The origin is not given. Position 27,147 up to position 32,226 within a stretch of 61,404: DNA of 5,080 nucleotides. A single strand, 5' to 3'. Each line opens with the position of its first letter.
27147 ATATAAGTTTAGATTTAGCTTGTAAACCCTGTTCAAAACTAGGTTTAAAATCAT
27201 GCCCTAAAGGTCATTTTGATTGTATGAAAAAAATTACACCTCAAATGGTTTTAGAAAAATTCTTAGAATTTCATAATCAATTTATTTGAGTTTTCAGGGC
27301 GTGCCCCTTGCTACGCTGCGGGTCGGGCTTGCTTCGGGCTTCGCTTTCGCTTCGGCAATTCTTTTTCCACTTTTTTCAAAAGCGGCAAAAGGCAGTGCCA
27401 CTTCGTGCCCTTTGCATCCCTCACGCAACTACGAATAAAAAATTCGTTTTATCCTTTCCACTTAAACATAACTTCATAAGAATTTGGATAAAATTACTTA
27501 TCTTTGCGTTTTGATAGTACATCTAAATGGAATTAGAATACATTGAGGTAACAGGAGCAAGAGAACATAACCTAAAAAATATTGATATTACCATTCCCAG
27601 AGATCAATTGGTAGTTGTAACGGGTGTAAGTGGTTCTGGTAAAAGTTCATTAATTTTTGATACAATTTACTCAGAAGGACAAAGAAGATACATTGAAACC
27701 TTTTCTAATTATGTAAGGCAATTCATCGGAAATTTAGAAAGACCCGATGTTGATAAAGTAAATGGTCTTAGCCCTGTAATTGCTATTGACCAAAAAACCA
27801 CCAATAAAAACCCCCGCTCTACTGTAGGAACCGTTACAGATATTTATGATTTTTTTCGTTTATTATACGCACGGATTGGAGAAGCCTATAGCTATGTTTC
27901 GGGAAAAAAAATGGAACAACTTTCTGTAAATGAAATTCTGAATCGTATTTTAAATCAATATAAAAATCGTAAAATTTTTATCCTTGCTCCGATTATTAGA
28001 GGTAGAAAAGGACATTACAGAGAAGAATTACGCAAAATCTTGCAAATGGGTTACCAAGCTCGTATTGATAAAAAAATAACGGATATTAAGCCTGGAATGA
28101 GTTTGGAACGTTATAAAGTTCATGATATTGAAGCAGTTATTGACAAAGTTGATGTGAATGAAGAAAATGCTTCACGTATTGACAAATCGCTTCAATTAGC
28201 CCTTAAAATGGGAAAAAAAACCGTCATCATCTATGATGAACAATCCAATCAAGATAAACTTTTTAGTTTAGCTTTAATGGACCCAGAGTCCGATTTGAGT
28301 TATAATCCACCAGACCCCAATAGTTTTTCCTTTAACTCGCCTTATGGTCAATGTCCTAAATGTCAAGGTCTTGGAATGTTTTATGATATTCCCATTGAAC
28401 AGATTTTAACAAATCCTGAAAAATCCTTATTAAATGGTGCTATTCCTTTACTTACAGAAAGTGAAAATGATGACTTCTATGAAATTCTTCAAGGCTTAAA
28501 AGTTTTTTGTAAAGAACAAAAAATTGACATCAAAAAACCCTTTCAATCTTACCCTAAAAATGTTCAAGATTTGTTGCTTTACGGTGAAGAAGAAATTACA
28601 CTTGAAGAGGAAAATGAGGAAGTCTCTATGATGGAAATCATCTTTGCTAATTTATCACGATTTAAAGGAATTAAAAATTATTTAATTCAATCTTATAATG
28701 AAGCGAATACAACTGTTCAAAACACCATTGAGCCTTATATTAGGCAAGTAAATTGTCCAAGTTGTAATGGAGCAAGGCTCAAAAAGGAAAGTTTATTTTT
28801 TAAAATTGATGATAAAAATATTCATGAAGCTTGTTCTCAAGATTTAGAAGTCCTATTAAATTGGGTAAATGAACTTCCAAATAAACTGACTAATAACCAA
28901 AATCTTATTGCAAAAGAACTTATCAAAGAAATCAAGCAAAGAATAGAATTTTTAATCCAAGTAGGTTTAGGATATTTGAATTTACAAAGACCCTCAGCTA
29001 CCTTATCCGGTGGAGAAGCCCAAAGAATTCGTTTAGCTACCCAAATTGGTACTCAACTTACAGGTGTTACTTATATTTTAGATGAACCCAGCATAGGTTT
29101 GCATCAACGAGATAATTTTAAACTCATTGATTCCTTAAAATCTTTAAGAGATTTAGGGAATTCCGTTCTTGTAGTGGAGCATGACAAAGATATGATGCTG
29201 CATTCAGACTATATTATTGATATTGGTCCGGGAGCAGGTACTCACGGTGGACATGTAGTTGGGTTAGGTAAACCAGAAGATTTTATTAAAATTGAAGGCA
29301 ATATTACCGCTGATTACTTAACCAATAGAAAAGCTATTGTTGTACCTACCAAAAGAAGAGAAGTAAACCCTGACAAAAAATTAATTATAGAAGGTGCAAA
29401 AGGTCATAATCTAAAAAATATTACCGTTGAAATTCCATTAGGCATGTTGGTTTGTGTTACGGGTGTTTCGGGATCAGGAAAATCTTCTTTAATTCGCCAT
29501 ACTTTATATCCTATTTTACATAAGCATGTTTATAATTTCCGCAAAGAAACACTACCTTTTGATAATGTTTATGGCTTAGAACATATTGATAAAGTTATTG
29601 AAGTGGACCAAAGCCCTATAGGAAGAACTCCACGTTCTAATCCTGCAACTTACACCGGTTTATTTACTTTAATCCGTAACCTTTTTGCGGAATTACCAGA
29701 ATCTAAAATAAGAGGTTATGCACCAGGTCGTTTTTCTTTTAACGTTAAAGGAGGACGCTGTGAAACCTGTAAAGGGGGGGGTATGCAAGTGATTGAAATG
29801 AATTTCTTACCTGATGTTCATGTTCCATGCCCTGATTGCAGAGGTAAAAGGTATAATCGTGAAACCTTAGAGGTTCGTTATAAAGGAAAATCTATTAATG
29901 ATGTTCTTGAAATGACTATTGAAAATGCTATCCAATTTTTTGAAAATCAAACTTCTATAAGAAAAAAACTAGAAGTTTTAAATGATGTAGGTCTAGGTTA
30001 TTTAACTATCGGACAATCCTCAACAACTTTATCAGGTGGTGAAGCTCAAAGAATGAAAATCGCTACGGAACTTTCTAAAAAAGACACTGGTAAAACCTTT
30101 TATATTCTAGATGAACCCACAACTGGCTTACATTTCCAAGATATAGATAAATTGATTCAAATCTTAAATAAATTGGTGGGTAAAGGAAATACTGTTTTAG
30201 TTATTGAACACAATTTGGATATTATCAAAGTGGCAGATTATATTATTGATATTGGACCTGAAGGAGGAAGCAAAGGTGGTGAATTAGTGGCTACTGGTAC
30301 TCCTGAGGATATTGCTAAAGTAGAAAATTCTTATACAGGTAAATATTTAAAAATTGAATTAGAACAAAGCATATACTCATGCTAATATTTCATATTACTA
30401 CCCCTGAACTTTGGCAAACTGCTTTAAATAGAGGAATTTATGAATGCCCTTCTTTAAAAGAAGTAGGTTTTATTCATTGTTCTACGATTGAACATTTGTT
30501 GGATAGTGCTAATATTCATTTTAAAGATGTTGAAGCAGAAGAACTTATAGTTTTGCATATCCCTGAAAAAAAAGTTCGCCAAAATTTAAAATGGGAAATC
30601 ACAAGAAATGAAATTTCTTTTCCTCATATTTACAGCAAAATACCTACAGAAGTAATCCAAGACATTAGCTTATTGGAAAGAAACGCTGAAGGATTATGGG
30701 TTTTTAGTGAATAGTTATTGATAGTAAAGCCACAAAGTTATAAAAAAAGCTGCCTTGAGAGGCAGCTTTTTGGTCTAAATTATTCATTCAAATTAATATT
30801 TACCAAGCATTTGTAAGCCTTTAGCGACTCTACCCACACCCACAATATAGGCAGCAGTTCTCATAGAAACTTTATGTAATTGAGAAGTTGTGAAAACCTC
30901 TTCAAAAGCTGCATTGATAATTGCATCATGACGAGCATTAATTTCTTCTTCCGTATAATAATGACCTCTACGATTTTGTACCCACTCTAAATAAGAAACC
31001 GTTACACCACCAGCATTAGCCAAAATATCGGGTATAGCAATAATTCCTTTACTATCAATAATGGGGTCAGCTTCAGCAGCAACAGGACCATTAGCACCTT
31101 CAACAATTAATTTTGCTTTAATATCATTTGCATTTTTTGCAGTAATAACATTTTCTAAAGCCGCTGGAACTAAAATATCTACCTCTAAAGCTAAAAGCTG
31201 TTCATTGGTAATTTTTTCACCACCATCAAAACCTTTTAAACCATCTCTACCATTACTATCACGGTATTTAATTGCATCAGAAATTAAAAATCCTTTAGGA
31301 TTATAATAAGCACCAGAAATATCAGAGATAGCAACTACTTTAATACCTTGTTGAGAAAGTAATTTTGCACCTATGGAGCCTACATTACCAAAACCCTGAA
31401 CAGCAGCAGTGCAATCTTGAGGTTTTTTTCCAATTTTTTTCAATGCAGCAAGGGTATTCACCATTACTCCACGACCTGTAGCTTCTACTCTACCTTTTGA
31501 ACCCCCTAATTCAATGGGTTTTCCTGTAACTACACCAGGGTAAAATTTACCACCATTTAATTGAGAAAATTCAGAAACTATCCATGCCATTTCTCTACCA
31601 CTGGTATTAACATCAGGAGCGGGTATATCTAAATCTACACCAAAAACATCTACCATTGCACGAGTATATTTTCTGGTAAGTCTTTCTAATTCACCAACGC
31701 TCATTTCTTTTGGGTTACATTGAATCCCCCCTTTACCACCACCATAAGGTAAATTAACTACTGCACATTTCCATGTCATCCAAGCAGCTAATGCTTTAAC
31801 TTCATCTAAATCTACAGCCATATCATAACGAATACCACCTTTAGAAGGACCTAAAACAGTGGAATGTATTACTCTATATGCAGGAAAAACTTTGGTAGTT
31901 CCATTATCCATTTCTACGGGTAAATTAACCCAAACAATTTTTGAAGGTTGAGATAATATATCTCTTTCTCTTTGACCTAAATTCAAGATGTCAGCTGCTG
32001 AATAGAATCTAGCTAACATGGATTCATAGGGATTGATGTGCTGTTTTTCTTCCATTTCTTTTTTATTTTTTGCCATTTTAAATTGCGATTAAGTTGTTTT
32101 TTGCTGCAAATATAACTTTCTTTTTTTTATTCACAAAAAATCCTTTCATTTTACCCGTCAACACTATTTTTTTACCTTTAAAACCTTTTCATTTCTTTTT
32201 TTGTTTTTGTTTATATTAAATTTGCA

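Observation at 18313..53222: A structured GC-rich repeat family always placed immediately after a stop codon, in sense orientation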

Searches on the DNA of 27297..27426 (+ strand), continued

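Call 94: search_with_rna_model(model_id=R1, sources=[L139, L140, L141, L142], max_evalue=10)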
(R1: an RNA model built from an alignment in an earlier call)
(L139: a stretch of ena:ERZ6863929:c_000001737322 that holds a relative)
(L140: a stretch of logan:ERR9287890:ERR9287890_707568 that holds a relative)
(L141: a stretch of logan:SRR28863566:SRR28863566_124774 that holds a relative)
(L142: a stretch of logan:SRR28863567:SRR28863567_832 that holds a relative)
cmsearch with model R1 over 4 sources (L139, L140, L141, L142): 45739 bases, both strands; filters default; matches with E-value up to 10: 2.
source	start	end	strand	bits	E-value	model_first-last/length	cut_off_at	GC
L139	7267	7305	+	9.2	3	59-97/126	no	0.28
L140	2167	2205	+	9.2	3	59-97/126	no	0.28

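Call 110: search_with_rna_model(model_id=R1, sources=[L143, L144, L145, L146, L147, L148, L149, L150, L151, L152], max_evalue=0.1)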
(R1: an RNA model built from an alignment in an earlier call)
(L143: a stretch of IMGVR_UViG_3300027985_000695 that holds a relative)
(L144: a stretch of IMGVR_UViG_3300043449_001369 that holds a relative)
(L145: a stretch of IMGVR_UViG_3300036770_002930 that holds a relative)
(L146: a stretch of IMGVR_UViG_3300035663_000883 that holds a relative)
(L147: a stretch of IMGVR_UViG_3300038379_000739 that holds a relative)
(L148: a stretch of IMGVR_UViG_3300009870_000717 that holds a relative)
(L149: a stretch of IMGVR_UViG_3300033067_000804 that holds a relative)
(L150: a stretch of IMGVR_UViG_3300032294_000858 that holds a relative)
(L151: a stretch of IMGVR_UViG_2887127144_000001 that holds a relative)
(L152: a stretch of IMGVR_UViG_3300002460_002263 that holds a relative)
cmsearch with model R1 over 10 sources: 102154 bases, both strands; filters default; matches with E-value up to 0.1: 4.
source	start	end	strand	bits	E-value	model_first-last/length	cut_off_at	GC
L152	1211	1311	-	66.4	3.6e-12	1-126/126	no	0.69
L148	604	773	-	53.3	2.4e-09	1-126/126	no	0.69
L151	10518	10610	+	49.6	1.5e-08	1-126/126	no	0.73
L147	6748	6858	+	48.9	2.1e-08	1-126/126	no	0.63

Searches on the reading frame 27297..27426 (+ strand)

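Call 69: search_protein_families(library=pfam, proteins=[L125:3235-4929:-, L125:5645-7426:-, L098:2-1054:+], max_evalue=0.00001)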
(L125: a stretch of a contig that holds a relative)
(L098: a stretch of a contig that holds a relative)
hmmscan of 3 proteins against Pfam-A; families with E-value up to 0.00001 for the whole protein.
L125:3235-4929:- (564 aa): 3 families
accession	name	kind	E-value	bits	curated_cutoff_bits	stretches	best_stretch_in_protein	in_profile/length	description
PF02965.22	Met_synt_B12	-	7.2e-45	154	25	1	334-563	18-257/273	Vitamin B12 dependent methionine synthase, activation domain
PF02607.22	B12-binding_2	-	3.3e-24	85.3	23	1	40-113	1-74/74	B12 binding domain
PF02310.24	B12-binding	-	9.6e-17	61.4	32.1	1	127-223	3-102/121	B12 binding domain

L125:5645-7426:- (593 aa): 2 families
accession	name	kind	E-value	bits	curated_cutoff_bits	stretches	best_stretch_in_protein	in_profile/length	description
PF02574.22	S-methyl_trans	-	1.2e-84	285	22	1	1-292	2-283/283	Homocysteine S-methyltransferase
PF00809.28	Pterin_bind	-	7.9e-40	137.5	25.5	1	327-560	1-244/244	Pterin binding enzyme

L098:2-1054:+ (350 aa): 2 families
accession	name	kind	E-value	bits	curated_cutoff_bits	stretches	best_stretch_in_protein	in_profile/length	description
PF00589.27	Phage_integrase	-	6.9e-10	39.4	27.1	1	162-334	2-168/172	Phage integrase family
PF13102.12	Phage_int_SAM_5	-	3.8e-07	30.8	22.3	1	58-140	3-81/98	Phage integrase SAM-like domain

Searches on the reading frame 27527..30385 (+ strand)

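Call 87: search_protein_families(library=pfam, proteins=[window:27527-30385:+], max_evalue=0.00001)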
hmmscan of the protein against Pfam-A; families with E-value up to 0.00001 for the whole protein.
window:27527-30385:+ (952 aa): 10 families
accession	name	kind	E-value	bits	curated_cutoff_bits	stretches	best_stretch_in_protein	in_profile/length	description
PF17760.6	UvrA_inter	-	3.6e-26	91.6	23.3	1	133-237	2-107/109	UvrA interaction domain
PF00005.33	ABC_tran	-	9.3e-22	78.5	25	0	797-866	75-137/137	ABC transporter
PF17755.6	UvrA_DNA-bind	-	6.1e-14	52.7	23.2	1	291-395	3-101/110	UvrA DNA-binding domain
PF02463.25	SMC_N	-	2.1e-13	50.6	40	0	4-566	3-211/220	RecF/RecN/SMC N terminal domain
PF20703.3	nSTAND1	-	6.5e-09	36.3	27.1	0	640-666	34-60/379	Novel STAND NTPase 1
PF13191.12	AAA_16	-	4.1e-08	34.3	32.6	0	640-670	25-55/167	AAA ATPase domain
PF13555.12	AAA_29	-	4.9e-07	29.8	27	0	19-43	15-39/61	P-loop containing region of AAA domain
PF13304.12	AAA_21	-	9.3e-07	29.6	27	0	844-892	247-295/304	AAA domain, putative AbiEii toxin, Type IV TA system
PF01443.25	Viral_helicase1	-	3.2e-06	27.6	21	0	643-686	2-49/228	Viral superfamily 1 RNA helicase core domain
PF03193.22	RsgA_GTPase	-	9.1e-06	26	30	0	6-43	87-123/174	RsgA GTPase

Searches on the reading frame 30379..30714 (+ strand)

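Call 87: search_protein_families(library=pfam, proteins=[window:30379-30714:+], max_evalue=0.00001)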
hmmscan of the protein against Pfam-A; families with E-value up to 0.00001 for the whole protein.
window:30379-30714:+ (111 aa): 1 family
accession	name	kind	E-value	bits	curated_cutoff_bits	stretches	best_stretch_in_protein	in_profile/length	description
PF06108.18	DUF952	-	1.1e-21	77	23.7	1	6-94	1-88/90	Protein of unknown function (DUF952)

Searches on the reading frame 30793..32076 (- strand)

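Call 87: search_protein_families(library=pfam, proteins=[window:30793-32076:-], max_evalue=0.00001)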
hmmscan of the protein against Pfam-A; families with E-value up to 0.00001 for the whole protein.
window:30793-32076:- (427 aa): 2 families
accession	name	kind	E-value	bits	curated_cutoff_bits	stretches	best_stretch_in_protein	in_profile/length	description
PF00208.27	ELFV_dehydrog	-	4.8e-72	243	23.4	1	191-420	1-236/241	Glutamate/Leucine/Phenylalanine/Valine dehydrogenase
PF02812.23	ELFV_dehydrog_N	-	3.8e-54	182.3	25.3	1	44-171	1-128/129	Glu/Leu/Phe/Val dehydrogenase, dimerisation domain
